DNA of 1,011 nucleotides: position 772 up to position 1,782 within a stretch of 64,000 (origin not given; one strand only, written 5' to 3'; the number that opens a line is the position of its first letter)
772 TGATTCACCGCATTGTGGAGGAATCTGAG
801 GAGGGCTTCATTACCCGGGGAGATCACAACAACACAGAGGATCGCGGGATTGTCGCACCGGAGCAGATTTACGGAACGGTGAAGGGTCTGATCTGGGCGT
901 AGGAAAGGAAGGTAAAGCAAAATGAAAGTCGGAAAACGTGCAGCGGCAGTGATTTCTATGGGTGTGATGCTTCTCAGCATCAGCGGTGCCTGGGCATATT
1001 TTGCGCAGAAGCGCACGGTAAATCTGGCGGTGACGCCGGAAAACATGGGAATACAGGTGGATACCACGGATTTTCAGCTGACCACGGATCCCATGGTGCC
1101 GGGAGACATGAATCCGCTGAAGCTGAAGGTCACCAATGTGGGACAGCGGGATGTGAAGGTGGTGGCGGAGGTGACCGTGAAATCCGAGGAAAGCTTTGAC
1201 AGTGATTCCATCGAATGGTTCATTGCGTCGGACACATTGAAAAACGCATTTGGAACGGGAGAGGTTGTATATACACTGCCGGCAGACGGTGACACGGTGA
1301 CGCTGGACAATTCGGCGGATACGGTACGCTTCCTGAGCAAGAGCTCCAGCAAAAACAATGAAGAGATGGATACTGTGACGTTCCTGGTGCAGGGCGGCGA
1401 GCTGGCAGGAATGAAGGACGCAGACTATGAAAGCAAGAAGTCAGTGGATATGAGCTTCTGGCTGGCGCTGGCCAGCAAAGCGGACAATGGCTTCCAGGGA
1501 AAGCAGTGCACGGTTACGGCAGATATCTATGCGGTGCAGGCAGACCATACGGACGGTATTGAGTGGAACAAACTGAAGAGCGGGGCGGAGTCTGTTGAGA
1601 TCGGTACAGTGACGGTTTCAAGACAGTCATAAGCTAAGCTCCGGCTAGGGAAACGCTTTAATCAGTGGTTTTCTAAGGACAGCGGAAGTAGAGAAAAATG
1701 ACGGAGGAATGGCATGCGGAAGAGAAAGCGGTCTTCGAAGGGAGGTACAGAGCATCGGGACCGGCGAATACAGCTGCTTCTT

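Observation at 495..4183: SipW-processed TasA-like fibre/pilus operon with two pilin-like and two accessory genes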

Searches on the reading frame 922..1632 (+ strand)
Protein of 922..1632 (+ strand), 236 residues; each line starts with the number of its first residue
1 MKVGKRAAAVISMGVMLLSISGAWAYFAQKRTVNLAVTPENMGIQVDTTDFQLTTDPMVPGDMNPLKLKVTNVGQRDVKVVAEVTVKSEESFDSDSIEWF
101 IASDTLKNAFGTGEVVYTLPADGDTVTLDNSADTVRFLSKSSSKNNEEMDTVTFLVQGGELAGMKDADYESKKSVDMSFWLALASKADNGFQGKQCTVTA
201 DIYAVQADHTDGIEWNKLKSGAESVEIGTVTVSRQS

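Call 4: search_protein_families(library=pfam, proteins=[window:922-1632:+], max_evalue=1)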
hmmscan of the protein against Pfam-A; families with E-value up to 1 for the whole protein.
window:922-1632:+ (236 aa): 0 families

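Call 5: search_protein_families(library=ncbifam, proteins=[window:922-1632:+], max_evalue=1)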
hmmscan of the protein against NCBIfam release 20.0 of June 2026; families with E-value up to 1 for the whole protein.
window:922-1632:+ (236 aa): 2 families
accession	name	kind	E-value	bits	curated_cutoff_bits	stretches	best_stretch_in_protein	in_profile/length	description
TIGR04090.1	exp_by_SipW_IV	subfamily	3.7e-05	23.6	60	1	5-109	2-102/241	BsaA family SipW-dependent biofilm matrix protein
TIGR04088.1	cognate_SipW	domain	0.093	12.9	19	1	13-38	5-30/34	SipW-dependent-type signal peptide-containing protein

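Call 7: search_solved_structures(query=window:922-1632:+, max_evalue=10)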
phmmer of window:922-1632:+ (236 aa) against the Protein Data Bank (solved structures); distinct sequences matched with E-value up to 10: 4.
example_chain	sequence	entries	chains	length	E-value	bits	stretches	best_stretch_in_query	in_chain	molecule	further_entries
4nw2_A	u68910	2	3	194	0.14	15.3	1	89-203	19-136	Chromodomain-helicase-DNA-binding protein 1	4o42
2b2t_A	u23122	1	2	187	0.21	14.7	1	95-203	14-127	Chromodomain-helicase-DNA-binding protein 1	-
2b2u_A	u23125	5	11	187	0.21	14.7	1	95-203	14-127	Chromodomain-helicase-DNA-binding protein 1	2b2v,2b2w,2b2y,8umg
5afw_A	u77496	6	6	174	0.34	14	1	106-204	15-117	CHROMODOMAIN-HELICASE-DNA-BINDING PROTEIN 1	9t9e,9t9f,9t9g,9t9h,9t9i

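Call 9: find_homologous_proteins(query=window:922-1632:+, max_evalue=0.001)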
Query window:922-1632:+ (236 aa): 14 proteins with E <= 0.001 among 472 candidates.
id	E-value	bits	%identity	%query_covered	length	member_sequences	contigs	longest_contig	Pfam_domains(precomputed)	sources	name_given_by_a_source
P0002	2.1e-145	500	99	100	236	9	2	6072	-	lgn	-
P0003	8.6e-125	433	84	100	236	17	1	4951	-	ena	-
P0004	2.6e-123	428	84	100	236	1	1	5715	-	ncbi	-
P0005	2.6e-122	425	83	100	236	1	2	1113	-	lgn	-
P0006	3.7e-121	421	82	99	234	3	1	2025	-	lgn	-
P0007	4.1e-121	421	83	99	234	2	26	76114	PF12389.14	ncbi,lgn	-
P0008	3.5e-120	418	82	99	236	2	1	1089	-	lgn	-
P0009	2.4e-117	408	81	100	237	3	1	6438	PF12389.14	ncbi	-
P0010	5.1e-114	398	78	100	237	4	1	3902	PF12389.14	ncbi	-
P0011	1.7e-111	389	77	99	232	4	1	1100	PF12389.14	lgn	-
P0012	2.7e-97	343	70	99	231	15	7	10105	PF12389.14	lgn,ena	-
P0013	5.8e-92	325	67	95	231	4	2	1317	-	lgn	-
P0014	5.5e-88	312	62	98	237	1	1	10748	PF12389.14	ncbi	-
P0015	1.5e-84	301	60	98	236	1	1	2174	PF12389.14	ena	-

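Call 11: search_solved_structures(query=A1, max_evalue=10, show_alignments=2)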
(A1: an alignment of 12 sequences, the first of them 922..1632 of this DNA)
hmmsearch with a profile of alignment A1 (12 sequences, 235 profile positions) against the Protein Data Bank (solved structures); distinct sequences matched with E-value up to 10: 1.
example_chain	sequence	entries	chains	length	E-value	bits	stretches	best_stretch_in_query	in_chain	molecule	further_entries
3d6l_A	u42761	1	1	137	0.19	14.7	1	37-89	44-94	Putative hydrolase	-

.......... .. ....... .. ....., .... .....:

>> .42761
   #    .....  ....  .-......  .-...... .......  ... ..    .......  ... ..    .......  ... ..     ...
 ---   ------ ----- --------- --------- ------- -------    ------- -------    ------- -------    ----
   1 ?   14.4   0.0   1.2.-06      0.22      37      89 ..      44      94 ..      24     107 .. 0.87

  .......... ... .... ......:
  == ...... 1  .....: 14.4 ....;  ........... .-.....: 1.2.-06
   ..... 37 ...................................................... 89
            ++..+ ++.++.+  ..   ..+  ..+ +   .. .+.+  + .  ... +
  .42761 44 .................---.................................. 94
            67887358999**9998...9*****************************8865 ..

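Call 12: search_protein_families(library=pfam, alignment_id=A1, max_evalue=1)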
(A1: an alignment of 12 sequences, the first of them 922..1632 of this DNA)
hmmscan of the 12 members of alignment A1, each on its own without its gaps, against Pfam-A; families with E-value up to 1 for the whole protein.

A. member 1, window:922-1632:+ (236 aa): 0 families

B. families by the number of members that match (of 12 scanned): 8 families
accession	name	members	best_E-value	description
PF12389.13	Peptidase_M73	8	4.3e-07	Camelysin metallo-endopeptidase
PF15531.11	Ntox27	1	0.016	Bacterial toxin 27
PF15851.11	DUF4723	1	0.076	Domain of unknown function (DUF4723)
PF22981.1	RM2_Med14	1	0.082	Mediator of RNA polymerase II transcription subunit 14, RM2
PF23619.1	Ig_VWA7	1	0.11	VWA7 Ig-like domain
PF13567.11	DUF4131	1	0.18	Domain of unknown function (DUF4131)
PF22839.2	DUF7015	1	0.57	Domain of unknown function (DUF7015)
PF12733.13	Cadherin-like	1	0.86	Cadherin-like beta sandwich domain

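Call 13: find_encoding_contigs(protein=P0007, flank=10000, max_places=3)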
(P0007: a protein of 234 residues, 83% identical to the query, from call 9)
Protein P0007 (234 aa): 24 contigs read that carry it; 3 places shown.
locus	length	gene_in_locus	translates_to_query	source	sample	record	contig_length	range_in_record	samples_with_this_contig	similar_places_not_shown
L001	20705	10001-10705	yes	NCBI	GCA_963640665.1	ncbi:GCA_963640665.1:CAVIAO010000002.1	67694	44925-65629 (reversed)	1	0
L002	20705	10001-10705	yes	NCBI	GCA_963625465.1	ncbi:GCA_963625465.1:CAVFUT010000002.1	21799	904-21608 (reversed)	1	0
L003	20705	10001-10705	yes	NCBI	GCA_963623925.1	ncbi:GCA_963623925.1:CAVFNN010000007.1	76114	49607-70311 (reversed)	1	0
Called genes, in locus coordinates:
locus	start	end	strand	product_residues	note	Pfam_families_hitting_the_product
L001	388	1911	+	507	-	-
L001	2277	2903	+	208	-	PF03737:RraA-like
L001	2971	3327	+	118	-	PF00903:Glyoxalase, PF13669:Glyoxalase_4 (weak), PF18029:Glyoxalase_6 (weak)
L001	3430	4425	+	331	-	PF08279:HTH_11, PF03099:BPL_LplA_LipB, PF02237:BPL_C (weak)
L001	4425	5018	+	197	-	-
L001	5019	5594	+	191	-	PF00625:Guanylate_kin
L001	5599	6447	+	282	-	PF13177:DNA_pol3_delta2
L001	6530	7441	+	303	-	PF04468:PSP1, PF28472:PSP1_3rd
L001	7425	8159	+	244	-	PF02475:TRM5-TYW2_MTfase, PF05175:MTS, PF06325:PrmA (weak), PF13847:Methyltransf_31 (weak), PF13649:Methyltransf_25 (weak)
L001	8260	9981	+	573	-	PF10502:Peptidase_S26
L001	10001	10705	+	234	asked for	PF12389:Peptidase_M73 (faint)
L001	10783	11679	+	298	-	-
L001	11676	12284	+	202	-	-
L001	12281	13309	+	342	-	-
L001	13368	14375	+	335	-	PF09924:LPG_synthase_C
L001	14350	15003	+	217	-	PF13527:Acetyltransf_9, PF00583:Acetyltransf_1 (weak)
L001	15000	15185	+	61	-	PF06107:DUF951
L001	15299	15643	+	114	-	PF01250:Ribosomal_S6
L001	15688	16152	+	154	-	PF00436:SSB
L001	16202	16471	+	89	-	PF01084:Ribosomal_S18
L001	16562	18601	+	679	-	PF24898:GGDEF_GdpP, PF01368:DHH, PF02272:DHHA1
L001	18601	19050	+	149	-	PF01281:Ribosomal_L9_N, PF03948:Ribosomal_L9_C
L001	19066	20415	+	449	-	PF00772:DnaB, PF03796:DnaB_C, PF13481:AAA_25 (weak)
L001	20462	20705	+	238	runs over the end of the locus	PF05389:MecA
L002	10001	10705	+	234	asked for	PF12389:Peptidase_M73 (faint)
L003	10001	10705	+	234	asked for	PF12389:Peptidase_M73 (faint)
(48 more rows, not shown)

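Call 14: find_encoding_contigs(protein=P0014, flank=10000, max_places=2)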
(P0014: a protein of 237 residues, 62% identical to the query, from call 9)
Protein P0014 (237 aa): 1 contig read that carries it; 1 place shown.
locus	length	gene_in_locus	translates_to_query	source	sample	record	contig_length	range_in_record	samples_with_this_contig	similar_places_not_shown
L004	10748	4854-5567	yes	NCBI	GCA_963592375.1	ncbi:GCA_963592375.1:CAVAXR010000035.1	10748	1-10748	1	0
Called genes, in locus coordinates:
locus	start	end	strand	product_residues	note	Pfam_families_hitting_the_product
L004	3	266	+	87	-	?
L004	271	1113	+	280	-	PF13177:DNA_pol3_delta2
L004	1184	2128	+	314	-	PF04468:PSP1, PF28472:PSP1_3rd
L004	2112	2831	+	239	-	PF02475:TRM5-TYW2_MTfase, PF05175:MTS, PF06325:PrmA (faint), PF13649:Methyltransf_25 (weak), PF13847:Methyltransf_31 (weak)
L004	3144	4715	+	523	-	PF00717:Peptidase_S24 (faint), PF10502:Peptidase_S26 (weak)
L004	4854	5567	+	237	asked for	PF12389:Peptidase_M73 (faint)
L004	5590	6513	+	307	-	-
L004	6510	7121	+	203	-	-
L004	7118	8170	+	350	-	-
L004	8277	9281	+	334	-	PF09924:LPG_synthase_C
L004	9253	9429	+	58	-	PF06107:DUF951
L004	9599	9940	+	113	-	PF01250:Ribosomal_S6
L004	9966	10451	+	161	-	PF00436:SSB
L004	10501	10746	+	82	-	?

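Call 19: find_encoding_contigs(protein=P0012, flank=8000, max_places=2)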
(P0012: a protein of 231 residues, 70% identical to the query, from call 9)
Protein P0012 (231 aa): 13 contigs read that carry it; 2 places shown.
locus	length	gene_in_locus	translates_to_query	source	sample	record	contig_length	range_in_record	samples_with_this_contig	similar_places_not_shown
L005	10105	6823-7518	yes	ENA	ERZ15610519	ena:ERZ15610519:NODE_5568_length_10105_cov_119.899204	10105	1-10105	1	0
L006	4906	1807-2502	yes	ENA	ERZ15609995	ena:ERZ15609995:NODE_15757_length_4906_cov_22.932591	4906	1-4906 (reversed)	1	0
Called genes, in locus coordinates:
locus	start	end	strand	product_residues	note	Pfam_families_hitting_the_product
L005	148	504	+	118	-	PF00903:Glyoxalase, PF13669:Glyoxalase_4 (weak), PF18029:Glyoxalase_6 (weak)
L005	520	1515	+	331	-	PF08279:HTH_11, PF03099:BPL_LplA_LipB, PF02237:BPL_C (weak)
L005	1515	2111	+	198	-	-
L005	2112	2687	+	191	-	PF00625:Guanylate_kin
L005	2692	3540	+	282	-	PF13177:DNA_pol3_delta2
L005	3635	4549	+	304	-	PF04468:PSP1, PF28472:PSP1_3rd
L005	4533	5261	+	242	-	PF02475:TRM5-TYW2_MTfase, PF05175:MTS, PF13649:Methyltransf_25 (weak), PF13847:Methyltransf_31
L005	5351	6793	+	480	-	PF10502:Peptidase_S26 (weak)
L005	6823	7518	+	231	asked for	PF12389:Peptidase_M73 (faint)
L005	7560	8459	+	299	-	-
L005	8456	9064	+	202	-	-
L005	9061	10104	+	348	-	?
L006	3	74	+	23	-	?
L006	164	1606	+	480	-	PF10502:Peptidase_S26 (weak)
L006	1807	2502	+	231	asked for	PF12389:Peptidase_M73 (faint)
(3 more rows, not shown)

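Call 20: find_encoding_contigs(protein=P0009, flank=8000, max_places=1)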
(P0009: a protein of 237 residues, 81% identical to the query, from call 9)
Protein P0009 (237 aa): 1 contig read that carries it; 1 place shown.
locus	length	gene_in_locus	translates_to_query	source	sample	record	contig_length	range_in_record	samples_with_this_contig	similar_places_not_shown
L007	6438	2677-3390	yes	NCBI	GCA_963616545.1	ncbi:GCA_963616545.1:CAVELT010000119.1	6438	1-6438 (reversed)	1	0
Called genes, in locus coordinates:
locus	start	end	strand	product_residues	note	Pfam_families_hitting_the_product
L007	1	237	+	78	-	?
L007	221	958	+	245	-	PF02475:TRM5-TYW2_MTfase, PF05175:MTS, PF06325:PrmA (faint), PF13847:Methyltransf_31 (weak), PF13649:Methyltransf_25 (weak)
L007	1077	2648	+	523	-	PF10502:Peptidase_S26 (weak)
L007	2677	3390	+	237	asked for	PF12389:Peptidase_M73 (weak)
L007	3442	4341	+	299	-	-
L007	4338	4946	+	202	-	-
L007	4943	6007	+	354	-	-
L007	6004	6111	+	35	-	-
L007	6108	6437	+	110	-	?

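Call 21: find_encoding_contigs(protein=P0004, flank=8000, max_places=1)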
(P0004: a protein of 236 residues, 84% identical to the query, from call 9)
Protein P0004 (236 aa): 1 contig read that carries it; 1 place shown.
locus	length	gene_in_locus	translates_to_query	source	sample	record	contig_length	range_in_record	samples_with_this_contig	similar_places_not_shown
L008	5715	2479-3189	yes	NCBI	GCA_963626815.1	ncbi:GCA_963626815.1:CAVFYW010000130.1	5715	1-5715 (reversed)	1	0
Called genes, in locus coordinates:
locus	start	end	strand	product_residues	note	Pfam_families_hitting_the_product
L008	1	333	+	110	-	?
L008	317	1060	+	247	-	PF02475:TRM5-TYW2_MTfase, PF05175:MTS, PF13847:Methyltransf_31 (weak), PF13649:Methyltransf_25 (weak)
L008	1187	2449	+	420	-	PF10502:Peptidase_S26 (weak)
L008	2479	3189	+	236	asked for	-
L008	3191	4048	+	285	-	-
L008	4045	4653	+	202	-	-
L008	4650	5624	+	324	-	-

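Call 24: search_protein_families(library=ncbifam, proteins=[L005:5351-6793:+, L001:10783-11679:+, L004:5590-6513:+, L004:6510-7121:+, L004:7118-8170:+, L001:12281-13309:+, L004:4854-5567:+], max_evalue=1)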
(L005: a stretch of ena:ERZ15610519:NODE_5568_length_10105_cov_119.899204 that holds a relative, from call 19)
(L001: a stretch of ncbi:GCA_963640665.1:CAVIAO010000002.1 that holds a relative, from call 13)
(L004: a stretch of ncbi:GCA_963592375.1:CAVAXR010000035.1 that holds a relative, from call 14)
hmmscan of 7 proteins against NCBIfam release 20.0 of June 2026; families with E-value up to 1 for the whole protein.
L005:5351-6793:+ (480 aa): 5 families
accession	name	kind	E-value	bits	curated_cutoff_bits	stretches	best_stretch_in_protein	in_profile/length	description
TIGR02228.1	sigpep_I_arch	equivalog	1.1e-19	70.9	51.85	1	361-475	10-119/158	signal peptidase I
NF046067.1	SigPepSipWBacil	equivalog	2e-13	50.3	190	1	360-476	11-127/189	signal peptidase I SipW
TIGR02227.1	sigpep_I_bact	equivalog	4.7e-08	33.1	47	1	389-458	18-90/162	signal peptidase I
TIGR02754.1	sod_Ni_protease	equivalog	5.8e-06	26.7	63.25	1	399-460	6-70/90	nickel-type superoxide dismutase maturation protease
NF041023.1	PP0621_fam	subfamily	0.15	12.3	45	0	359-378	2-21/71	PP0621 family protein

L001:10783-11679:+ (298 aa): 0 families

L004:5590-6513:+ (307 aa): 2 families
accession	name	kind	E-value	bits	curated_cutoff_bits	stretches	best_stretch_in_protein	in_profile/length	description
NF009420.1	PRK12785.1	equivalog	0.13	12.1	197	1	10-60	4-55/161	flagellar basal body-associated protein FliL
NF004285.1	PRK05696.1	equivalog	0.21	11.4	179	1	18-60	12-53/171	flagellar basal body-associated protein FliL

L004:6510-7121:+ (203 aa): 0 families

L004:7118-8170:+ (350 aa): 0 families

L001:12281-13309:+ (342 aa): 2 families
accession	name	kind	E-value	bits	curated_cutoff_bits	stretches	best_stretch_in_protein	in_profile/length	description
NF002013.0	PRK00819.1-2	equivalog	0.1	12.1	231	1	182-209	62-89/183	RNA 2'-phosphotransferase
TIGR02294.1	nickel_nikA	equivalog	0.15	10.5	393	1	253-322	56-121/501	nickel ABC transporter substrate-binding protein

L004:4854-5567:+ (237 aa): 1 family
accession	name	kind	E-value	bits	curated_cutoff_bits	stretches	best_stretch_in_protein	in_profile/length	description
TIGR04090.1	exp_by_SipW_IV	subfamily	2e-06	27.7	60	1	13-136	8-129/241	BsaA family SipW-dependent biofilm matrix protein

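Call 25: search_protein_families(library=pfam, proteins=[L005:5351-6793:+, L001:10783-11679:+, L004:5590-6513:+, L004:6510-7121:+, L004:7118-8170:+, L001:12281-13309:+, L007:4943-6007:+], max_evalue=1)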
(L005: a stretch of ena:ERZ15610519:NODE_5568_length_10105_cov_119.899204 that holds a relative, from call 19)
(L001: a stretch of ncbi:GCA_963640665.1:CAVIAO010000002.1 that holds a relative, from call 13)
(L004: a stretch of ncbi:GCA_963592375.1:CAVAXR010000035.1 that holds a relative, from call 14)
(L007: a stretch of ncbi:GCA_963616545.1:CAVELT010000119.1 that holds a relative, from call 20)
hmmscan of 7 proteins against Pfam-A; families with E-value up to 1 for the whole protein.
L005:5351-6793:+ (480 aa): 2 families
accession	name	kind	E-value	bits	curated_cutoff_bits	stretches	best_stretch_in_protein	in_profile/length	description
PF10502.14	Peptidase_S26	-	9.5e-08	32.6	22.9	1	391-444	23-79/168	Signal peptidase, peptidase S26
PF00717.28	Peptidase_S24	-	8.2e-05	22.7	23.3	1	398-443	42-83/116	Peptidase S24-like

L001:10783-11679:+ (298 aa): 0 families

L004:5590-6513:+ (307 aa): 0 families

L004:6510-7121:+ (203 aa): 0 families

L004:7118-8170:+ (350 aa): 0 families

L001:12281-13309:+ (342 aa): 1 family
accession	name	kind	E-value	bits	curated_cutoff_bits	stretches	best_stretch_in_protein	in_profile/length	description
PF23850.1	DUF7213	-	0.21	12.2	27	1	163-179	55-72/76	Family of unknown function (DUF7213)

L007:4943-6007:+ (354 aa): 0 families

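Call 42: predict_structure(alignment_id=A1)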
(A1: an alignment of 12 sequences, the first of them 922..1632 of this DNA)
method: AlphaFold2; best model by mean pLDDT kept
length: 236 residues; sequences in the alignment: 12
mean_pLDDT: 61.2   pTM: 0.64
mean pLDDT of the five models: 61.2, 57.7, 55.5, 53.8, 52.0
residues with pLDDT >= 90: 13; 70-90: 76; 50-70: 66; < 50: 81
segments of 3 or more residues with pLDDT < 50: 1-39, 94-98, 109-123, 130-133, 185-193, 226-228, 234-236
pLDDT, mean of each block of 10 residues (from residue 1): 34 33 34 37 78 63 78 86 77 52 56 37 52 65 69 80 91 86 51 64 74 66 51 47
secondary structure, 60 per line:
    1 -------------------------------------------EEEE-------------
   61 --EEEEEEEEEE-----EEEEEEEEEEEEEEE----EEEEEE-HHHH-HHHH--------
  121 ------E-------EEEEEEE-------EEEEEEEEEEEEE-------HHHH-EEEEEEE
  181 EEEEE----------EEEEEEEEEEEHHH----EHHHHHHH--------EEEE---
elements in order: E44-47 E63-72 E78-92 E97-102 H104-107 H109-112 E135-141 E149-161 H169-172 E174-185 E196-206 H215-221 E230-233

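Call 48: fold_search(model_id=the predicted structure, library=pdb)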
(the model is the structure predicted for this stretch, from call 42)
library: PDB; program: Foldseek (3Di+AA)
matches with E <= 10: 1553; with E <= 0.001: 4
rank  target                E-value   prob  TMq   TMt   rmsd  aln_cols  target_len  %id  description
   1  7fe5_A                3.1e-04  1.00  0.33  0.39   7.5       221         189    8  AvmM Catalyzes Macrocyclization in Alchivemycin A Biosynthesis (released 2021-09-01)
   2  7fe0_A                4.4e-04  1.00  0.33  0.39   8.0       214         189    9  AvmM Catalyzes Macrocyclization in Alchivemycin A Biosynthesis (released 2021-09-01)
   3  9ifr                  4.4e-04  0.99  0.23  0.36  11.5       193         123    9  CLIPPER domain from the Gram-negative fibrillar adhesin "B9T28_05395 (released 2025-11-26)
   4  7ezj_j                6.5e-04  0.97  0.28  0.32  11.2       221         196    8  Crystal structure of p73 DNA binding domain complex bound with 1 bp and 2 bp spacer DNA response elements. (released 2022-04-13)
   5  5cyl_G                1.1e-03  0.96  0.29  0.21  13.7       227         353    9  Crystal structure of the CupB6 tip adhesin from Pseudomonas aeruginosa (released 2016-10-05)
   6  3k6s_A                1.3e-03  1.00  0.37  0.10   9.2       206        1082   10  Structure of integrin alphaXbeta2 ectodomain (released 2010-01-12)
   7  6fvi                  1.3e-03  1.00  0.31  0.48  12.4       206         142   11  ASH / PapD-like domain of human CEP192 (PapD-like domain 7) (released 2019-03-20)
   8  3k6s_E                1.4e-03  1.00  0.38  0.13   9.0       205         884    8  Structure of integrin alphaXbeta2 ectodomain (released 2010-01-12)
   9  3k6s_C                1.7e-03  1.00  0.36  0.12   8.6       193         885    9  Structure of integrin alphaXbeta2 ectodomain (released 2010-01-12)
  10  3k71_E                1.7e-03  1.00  0.37  0.12   9.3       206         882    9  Structure of integrin alphaX beta2 ectodomain (released 2010-01-12)
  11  3k71_C                1.8e-03  1.00  0.37  0.12   9.3       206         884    9  Structure of integrin alphaX beta2 ectodomain (released 2010-01-12)
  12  3q05_A                1.8e-03  0.90  0.25  0.26  10.3       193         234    8  An induced fit mechanism regulates p53 DNA binding kinetics to confer sequence specificity (released 2011-05-11)
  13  3k71_A                1.9e-03  1.00  0.37  0.12   9.3       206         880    9  Structure of integrin alphaX beta2 ectodomain (released 2010-01-12)
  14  5cyl_E                1.9e-03  0.93  0.29  0.21  13.7       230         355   10  Crystal structure of the CupB6 tip adhesin from Pseudomonas aeruginosa (released 2016-10-05)
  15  5cyl_A                1.9e-03  0.93  0.29  0.21  13.6       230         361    9  Crystal structure of the CupB6 tip adhesin from Pseudomonas aeruginosa (released 2016-10-05)
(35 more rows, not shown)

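Call 49: find_related_loci(query=A1, collection=genome_contigs, flank=7000)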
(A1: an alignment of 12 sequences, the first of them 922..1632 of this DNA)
Query A1 (236 aa) in genome_contigs; peptide patterns used: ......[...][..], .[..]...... (x = any residue, [..] = any of these).
57 stretches matched a pattern; 5 encode a relative of the query (tblastn E <= 1e-3); 5 distinct loci.
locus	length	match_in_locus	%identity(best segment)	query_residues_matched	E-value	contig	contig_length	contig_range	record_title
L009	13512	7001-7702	82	1-234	2e-131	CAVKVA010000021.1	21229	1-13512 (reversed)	Parolsenella sp. isolate G02631-L1_cleanbin_000008 genome assembly, contig: Spades_G02631-L1_contig_1178, whole genome s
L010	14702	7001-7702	83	1-234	2e-131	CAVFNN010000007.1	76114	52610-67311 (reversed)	bacterium isolate G02615-L1_cleanbin_000007 genome assembly, contig: Spades_G02615-L1_contig_107, whole genome shotgun s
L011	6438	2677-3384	81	1-236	5e-128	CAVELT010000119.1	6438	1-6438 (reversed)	Dysosmobacter segnis isolate H07611-L1_cleanbin_000023 genome assembly, contig: Spades_H07611-L1_contig_6125, whole geno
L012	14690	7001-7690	72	1-233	2e-108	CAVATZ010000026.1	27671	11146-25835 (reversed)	Clostridiales bacterium isolate H07606-L1_cleanbin_000023 genome assembly, contig: Spades_H07606-L1_contig_1358, whole g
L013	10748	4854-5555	62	1-232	3e-97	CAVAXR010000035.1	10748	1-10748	Oribacterium sp. isolate H07602-L1_cleanbin_000041 genome assembly, contig: Spades_H07602-L1_contig_3078, whole genome s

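Call 65: search_protein_representatives(alignment_id=A1)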
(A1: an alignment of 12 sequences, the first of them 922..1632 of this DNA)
Query: 12 sequences, 235 profile positions. Proteins with E-value up to 0.001 (for the whole library): 35; up to 1e-10: 10; up to 1e-30: 2. The best 35 are listed.
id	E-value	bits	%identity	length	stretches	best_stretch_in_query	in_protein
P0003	1.3e-137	473.4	-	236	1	1-235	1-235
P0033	1.1e-37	146.4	-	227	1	1-228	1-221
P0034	3.0e-26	108.9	-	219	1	2-221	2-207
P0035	2.7e-25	105.8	-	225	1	1-212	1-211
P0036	5.4e-24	101.6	-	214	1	4-222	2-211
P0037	7.9e-23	97.8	-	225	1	1-227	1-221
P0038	2.3e-18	83.2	-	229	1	4-212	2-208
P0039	7.5e-18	81.5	-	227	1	2-225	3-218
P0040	1.2e-17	80.8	-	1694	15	52-83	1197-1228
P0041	1.4e-11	61.0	-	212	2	2-97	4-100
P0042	1.4e-09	54.4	-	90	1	1-81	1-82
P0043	9.3e-08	48.4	-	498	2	6-113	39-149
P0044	2.4e-07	47.1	-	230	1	7-209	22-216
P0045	2.5e-07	47.0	-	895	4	37-84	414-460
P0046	3.5e-07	46.5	-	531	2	2-90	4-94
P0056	1.1e-04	38.3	-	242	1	6-215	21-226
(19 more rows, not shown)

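Call 66: search_protein_families(library=pfam, proteins=[P0033, P0034, P0035, P0036, P0037, P0038, P0039, P0041, P0044, P0056], max_evalue=0.01)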
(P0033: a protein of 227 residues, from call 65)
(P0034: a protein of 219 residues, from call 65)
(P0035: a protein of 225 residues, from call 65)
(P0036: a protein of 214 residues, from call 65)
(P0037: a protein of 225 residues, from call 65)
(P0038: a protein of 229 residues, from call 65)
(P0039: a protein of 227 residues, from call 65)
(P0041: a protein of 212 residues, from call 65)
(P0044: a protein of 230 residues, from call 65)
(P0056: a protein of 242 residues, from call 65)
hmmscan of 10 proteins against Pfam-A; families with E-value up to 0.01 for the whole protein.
P0033 (227 aa): 2 families
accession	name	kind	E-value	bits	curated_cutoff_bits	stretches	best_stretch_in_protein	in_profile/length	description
PF12389.13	Peptidase_M73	-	3.1e-07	30.8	22.5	1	5-80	3-80/196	Camelysin metallo-endopeptidase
PF01917.21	Arch_flagellin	-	0.004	17.9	29.5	1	7-132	7-104/162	Archaebacterial flagellin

P0034 (219 aa): 1 family
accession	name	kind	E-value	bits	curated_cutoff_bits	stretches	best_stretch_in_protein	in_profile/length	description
PF12389.13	Peptidase_M73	-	2.2e-06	28.1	22.5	1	4-192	3-191/196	Camelysin metallo-endopeptidase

P0035 (225 aa): 1 family
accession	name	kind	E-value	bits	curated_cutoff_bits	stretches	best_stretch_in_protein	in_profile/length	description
PF12389.13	Peptidase_M73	-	1.2e-08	35.5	22.5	1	3-79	3-80/196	Camelysin metallo-endopeptidase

P0036 (214 aa): 2 families
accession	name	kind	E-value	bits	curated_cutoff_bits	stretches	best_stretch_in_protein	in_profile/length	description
PF12389.13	Peptidase_M73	-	3.6e-06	27.4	22.5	1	19-98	21-92/196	Camelysin metallo-endopeptidase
PF18195.6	GatD_N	-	0.0095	15.7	25.7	0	26-48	26-49/54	GatD N-terminal domain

P0037 (225 aa): 1 family
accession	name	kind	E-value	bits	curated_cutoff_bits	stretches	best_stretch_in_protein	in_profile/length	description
PF12389.13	Peptidase_M73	-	1.2e-06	29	22.5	1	3-93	3-89/196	Camelysin metallo-endopeptidase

P0038 (229 aa): 1 family
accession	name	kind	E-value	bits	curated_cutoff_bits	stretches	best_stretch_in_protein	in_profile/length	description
PF12389.13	Peptidase_M73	-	5.8e-09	36.5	22.5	1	1-94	2-90/196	Camelysin metallo-endopeptidase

P0039 (227 aa): 1 family
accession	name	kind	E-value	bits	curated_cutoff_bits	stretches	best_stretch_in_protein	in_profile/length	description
PF12389.13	Peptidase_M73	-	1.8e-08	34.9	22.5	1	5-201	4-193/196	Camelysin metallo-endopeptidase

P0041 (212 aa): 1 family
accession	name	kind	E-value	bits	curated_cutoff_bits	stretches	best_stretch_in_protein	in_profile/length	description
PF12389.13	Peptidase_M73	-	6.3e-05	23.3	22.5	1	12-192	11-189/196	Camelysin metallo-endopeptidase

P0044 (230 aa): 1 family
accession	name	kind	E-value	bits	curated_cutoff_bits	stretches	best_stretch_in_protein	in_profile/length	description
PF12389.13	Peptidase_M73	-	0.00049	20.4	22.5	1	24-214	9-192/196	Camelysin metallo-endopeptidase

P0056 (242 aa): 1 family
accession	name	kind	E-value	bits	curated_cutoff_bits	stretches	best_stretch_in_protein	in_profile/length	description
PF12389.13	Peptidase_M73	-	6.4e-05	23.3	22.5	1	27-100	11-80/196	Camelysin metallo-endopeptidase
